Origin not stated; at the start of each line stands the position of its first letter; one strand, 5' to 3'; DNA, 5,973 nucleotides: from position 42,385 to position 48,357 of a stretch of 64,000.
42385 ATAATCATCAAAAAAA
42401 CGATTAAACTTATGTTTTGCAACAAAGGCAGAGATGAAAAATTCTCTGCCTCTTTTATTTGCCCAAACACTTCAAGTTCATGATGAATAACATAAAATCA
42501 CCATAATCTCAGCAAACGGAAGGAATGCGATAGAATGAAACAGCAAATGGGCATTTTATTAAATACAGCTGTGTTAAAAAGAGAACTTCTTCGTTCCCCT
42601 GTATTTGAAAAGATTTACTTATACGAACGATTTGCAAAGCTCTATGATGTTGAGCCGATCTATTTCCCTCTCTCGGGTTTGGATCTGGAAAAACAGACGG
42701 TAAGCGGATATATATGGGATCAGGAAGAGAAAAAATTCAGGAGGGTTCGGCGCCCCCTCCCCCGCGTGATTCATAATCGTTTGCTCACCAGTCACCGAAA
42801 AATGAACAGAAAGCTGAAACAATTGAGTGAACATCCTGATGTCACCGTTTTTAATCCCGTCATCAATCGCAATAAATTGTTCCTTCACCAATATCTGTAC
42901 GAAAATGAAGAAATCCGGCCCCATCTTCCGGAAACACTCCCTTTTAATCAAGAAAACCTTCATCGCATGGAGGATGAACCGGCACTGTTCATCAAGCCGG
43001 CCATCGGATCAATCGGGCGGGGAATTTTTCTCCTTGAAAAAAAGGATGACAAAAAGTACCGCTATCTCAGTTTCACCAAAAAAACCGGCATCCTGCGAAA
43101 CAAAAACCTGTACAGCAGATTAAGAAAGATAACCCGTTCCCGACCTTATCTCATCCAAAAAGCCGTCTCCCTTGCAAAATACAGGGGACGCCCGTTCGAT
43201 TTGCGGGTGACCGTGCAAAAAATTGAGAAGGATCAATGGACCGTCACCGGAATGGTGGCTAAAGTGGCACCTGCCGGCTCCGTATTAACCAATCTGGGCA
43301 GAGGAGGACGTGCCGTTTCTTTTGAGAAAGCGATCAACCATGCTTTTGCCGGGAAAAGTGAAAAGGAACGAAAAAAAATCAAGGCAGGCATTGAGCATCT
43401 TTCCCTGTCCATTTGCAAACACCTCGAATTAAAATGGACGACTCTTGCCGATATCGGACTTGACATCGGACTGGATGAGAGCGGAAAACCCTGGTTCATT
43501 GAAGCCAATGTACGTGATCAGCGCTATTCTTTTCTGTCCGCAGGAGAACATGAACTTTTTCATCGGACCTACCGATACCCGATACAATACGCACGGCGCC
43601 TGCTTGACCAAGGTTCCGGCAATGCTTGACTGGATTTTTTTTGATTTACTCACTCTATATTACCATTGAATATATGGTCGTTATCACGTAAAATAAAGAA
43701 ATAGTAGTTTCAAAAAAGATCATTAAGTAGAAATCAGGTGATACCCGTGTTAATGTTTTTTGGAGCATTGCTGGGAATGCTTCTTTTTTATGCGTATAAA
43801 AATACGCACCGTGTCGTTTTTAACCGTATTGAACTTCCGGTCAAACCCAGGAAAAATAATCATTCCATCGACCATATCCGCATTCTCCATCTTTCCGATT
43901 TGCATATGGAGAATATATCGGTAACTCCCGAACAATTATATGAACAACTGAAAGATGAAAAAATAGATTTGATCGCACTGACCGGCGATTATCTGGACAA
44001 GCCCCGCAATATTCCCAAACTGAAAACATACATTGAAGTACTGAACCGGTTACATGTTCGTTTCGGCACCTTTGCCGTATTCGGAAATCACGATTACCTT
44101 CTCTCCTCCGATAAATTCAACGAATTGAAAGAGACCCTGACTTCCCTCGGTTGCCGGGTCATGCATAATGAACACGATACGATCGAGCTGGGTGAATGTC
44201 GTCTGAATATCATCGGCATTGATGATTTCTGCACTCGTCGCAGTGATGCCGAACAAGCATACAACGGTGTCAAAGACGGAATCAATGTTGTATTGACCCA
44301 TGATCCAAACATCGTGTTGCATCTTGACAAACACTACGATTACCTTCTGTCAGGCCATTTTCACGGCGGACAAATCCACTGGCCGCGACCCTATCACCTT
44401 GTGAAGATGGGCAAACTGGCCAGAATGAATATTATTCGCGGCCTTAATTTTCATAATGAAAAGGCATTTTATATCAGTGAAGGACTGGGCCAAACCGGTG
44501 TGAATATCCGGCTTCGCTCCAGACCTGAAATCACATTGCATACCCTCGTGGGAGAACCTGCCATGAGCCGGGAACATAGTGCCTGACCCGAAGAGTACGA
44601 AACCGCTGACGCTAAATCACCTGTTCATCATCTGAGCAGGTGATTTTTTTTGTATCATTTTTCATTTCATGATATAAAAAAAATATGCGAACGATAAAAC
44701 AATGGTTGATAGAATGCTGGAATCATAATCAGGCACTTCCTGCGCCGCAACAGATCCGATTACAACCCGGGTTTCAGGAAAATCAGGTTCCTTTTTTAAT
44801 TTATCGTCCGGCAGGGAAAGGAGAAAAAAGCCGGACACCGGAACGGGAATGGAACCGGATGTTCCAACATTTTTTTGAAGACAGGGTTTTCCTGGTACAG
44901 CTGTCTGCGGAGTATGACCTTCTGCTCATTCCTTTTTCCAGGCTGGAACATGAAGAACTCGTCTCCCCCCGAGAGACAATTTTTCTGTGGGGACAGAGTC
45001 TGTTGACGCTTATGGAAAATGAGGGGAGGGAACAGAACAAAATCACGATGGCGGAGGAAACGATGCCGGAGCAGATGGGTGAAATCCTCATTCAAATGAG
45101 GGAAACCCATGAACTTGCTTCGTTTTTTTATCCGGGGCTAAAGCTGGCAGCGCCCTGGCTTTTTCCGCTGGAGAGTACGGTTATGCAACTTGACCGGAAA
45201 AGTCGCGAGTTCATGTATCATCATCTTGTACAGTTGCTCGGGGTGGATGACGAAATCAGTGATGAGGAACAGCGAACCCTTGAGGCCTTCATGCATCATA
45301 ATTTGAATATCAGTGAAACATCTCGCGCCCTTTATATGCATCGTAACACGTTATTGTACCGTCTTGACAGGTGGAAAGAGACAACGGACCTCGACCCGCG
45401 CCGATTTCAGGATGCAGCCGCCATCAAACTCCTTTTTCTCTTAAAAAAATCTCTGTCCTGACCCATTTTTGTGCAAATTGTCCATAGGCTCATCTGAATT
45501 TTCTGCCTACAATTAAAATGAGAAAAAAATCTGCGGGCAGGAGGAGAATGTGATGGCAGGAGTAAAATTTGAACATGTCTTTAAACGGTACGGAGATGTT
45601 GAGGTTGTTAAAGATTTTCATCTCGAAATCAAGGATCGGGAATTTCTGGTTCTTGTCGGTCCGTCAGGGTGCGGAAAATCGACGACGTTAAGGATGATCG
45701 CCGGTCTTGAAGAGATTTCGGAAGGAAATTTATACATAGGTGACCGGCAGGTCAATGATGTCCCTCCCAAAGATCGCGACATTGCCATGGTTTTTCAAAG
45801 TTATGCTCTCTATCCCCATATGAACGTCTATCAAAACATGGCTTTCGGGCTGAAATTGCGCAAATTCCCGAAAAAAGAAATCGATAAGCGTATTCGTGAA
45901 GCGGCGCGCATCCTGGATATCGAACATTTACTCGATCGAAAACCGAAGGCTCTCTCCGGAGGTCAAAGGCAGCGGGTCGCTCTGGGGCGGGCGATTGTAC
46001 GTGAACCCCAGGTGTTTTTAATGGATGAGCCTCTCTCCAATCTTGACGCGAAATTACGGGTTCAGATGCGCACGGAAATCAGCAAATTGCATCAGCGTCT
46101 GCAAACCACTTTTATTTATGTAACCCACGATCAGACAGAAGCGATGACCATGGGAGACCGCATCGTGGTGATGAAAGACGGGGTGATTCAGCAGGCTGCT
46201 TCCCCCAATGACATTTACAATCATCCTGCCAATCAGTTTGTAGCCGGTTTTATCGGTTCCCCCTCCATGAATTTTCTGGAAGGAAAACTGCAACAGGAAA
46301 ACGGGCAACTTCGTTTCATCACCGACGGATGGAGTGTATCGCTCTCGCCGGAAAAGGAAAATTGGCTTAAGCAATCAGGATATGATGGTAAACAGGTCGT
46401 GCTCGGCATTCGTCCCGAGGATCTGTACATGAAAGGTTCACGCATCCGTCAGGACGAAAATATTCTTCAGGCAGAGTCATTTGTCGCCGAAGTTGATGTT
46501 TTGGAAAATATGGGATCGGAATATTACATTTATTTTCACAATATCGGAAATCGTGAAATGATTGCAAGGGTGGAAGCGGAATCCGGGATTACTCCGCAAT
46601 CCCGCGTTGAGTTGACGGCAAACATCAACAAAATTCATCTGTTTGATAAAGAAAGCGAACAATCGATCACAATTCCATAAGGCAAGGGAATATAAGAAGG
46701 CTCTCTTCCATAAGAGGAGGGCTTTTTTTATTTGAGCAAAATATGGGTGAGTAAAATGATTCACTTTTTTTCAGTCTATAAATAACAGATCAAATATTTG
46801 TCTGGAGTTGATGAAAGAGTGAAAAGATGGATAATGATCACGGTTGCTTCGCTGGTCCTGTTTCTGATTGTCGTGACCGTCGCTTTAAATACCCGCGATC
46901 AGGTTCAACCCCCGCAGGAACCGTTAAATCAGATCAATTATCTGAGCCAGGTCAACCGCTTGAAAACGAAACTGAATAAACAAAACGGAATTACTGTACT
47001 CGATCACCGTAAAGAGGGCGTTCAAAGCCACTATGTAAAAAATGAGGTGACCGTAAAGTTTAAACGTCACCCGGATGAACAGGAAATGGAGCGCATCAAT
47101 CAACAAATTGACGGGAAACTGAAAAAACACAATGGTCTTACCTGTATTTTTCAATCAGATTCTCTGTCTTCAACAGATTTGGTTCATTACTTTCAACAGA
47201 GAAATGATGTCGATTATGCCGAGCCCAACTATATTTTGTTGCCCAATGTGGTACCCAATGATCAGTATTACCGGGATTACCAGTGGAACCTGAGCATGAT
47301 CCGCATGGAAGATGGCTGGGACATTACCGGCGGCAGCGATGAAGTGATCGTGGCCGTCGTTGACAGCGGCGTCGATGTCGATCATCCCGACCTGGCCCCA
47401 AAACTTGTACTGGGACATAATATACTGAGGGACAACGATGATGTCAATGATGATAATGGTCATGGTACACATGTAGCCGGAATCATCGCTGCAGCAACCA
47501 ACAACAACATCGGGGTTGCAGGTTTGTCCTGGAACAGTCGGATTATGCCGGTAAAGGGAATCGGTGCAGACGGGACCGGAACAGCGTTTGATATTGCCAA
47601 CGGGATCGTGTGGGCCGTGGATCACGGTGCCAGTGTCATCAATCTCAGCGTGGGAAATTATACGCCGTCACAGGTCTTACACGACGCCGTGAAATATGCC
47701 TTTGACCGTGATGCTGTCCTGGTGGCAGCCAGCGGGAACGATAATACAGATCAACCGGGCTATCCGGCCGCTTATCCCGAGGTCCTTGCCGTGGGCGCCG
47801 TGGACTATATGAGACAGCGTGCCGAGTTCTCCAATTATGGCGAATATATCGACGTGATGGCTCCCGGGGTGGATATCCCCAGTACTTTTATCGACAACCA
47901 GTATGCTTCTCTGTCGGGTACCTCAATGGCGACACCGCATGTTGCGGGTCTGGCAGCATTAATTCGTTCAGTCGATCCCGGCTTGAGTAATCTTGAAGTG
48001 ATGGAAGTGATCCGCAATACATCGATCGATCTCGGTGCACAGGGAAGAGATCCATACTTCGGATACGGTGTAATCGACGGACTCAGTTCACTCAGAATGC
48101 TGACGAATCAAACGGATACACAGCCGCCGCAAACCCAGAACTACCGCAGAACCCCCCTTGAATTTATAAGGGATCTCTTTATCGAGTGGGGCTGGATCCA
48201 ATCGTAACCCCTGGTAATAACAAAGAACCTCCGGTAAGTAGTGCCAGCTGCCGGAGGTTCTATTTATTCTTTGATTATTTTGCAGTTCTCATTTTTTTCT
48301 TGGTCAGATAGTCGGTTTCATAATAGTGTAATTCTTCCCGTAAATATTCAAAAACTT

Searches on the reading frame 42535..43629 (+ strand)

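Call 53: search_protein_families(library=pfam, proteins=[window:42535-43629:+], max_evalue=0.00001)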
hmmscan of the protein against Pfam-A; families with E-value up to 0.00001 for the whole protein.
window:42535-43629:+ (364 aa): 2 families
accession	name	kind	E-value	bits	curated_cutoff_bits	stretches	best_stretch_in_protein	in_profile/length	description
PF14398.11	ATPgrasp_YheCD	-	6.7e-68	229.1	26.8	1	103-356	2-255/255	YheC/D like ATP-grasp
PF14397.11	ATPgrasp_ST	-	5.9e-09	36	31.4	1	145-344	59-272/278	Sugar-transfer associated ATP-grasp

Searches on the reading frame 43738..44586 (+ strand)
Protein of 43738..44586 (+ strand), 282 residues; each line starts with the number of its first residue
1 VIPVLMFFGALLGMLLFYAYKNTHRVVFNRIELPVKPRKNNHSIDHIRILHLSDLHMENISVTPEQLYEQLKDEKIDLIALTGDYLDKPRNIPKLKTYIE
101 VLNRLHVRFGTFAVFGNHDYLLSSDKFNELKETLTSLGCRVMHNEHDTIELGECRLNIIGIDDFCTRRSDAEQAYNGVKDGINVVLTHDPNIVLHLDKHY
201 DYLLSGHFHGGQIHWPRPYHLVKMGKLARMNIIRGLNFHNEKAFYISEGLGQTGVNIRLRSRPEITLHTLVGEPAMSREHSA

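Call 53: search_protein_families(library=pfam, proteins=[window:43738-44586:+], max_evalue=0.00001)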
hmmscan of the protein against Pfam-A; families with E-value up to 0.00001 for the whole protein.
window:43738-44586:+ (282 aa): 2 families
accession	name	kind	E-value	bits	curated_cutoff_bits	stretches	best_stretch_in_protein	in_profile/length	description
PF00149.33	Metallophos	-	1.4e-12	48.9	21.5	1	47-210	1-190/191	Calcineurin-like phosphoesterase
PF12850.12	Metallophos_2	-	3.4e-09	37.3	27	1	48-227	2-135/154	Calcineurin-like phosphoesterase superfamily domain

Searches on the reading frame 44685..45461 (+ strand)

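Call 53: search_protein_families(library=pfam, proteins=[window:44685-45461:+], max_evalue=0.00001)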
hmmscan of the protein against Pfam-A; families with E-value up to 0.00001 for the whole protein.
window:44685-45461:+ (258 aa): 1 family
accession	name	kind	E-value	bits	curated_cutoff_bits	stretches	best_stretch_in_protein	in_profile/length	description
PF13556.12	HTH_30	-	4.6e-18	65.2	27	1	197-251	3-57/59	PucR C-terminal helix-turn-helix domain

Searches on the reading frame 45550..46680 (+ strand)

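Call 53: search_protein_families(library=pfam, proteins=[window:45550-46680:+], max_evalue=0.00001)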
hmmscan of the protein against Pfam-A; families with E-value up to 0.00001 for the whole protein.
window:45550-46680:+ (376 aa): 3 families
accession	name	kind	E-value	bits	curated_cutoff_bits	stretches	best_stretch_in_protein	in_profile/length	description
PF00005.33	ABC_tran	-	6.6e-32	111.4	25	1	21-162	2-136/137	ABC transporter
PF17912.7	OB_MalK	-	1.4e-16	61.5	27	1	236-292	1-53/53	MalK OB fold domain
PF02463.25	SMC_N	-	1.1e-06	28.7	40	0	11-210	10-216/220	RecF/RecN/SMC N terminal domain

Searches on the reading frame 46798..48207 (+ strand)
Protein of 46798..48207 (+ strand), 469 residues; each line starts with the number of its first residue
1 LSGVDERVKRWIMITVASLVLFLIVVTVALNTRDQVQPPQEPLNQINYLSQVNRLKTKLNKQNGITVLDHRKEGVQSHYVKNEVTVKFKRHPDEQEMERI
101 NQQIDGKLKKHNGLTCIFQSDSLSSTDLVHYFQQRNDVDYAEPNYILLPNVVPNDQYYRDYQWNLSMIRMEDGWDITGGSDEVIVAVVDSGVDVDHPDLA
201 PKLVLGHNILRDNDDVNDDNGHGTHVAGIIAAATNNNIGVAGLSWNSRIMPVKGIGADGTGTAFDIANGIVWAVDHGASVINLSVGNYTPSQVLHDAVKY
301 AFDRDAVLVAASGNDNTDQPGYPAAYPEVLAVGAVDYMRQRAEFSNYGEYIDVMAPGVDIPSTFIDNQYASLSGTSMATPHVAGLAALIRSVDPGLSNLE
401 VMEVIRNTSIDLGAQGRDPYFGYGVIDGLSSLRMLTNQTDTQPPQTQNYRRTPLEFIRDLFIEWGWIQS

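Call 53: search_protein_families(library=pfam, proteins=[window:46798-48207:+], max_evalue=0.00001)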
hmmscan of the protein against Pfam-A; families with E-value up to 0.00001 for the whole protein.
window:46798-48207:+ (469 aa): 2 families
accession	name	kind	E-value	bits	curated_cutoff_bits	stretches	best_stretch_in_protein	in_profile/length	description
PF00082.27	Peptidase_S8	-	1.3e-62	212.2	21.8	1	181-424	2-288/288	Subtilase family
PF22148.1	Fervidolysin_NPro-like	-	2.1e-06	28.5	21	1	76-144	12-81/81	Fervidolysin N-terminal prodomain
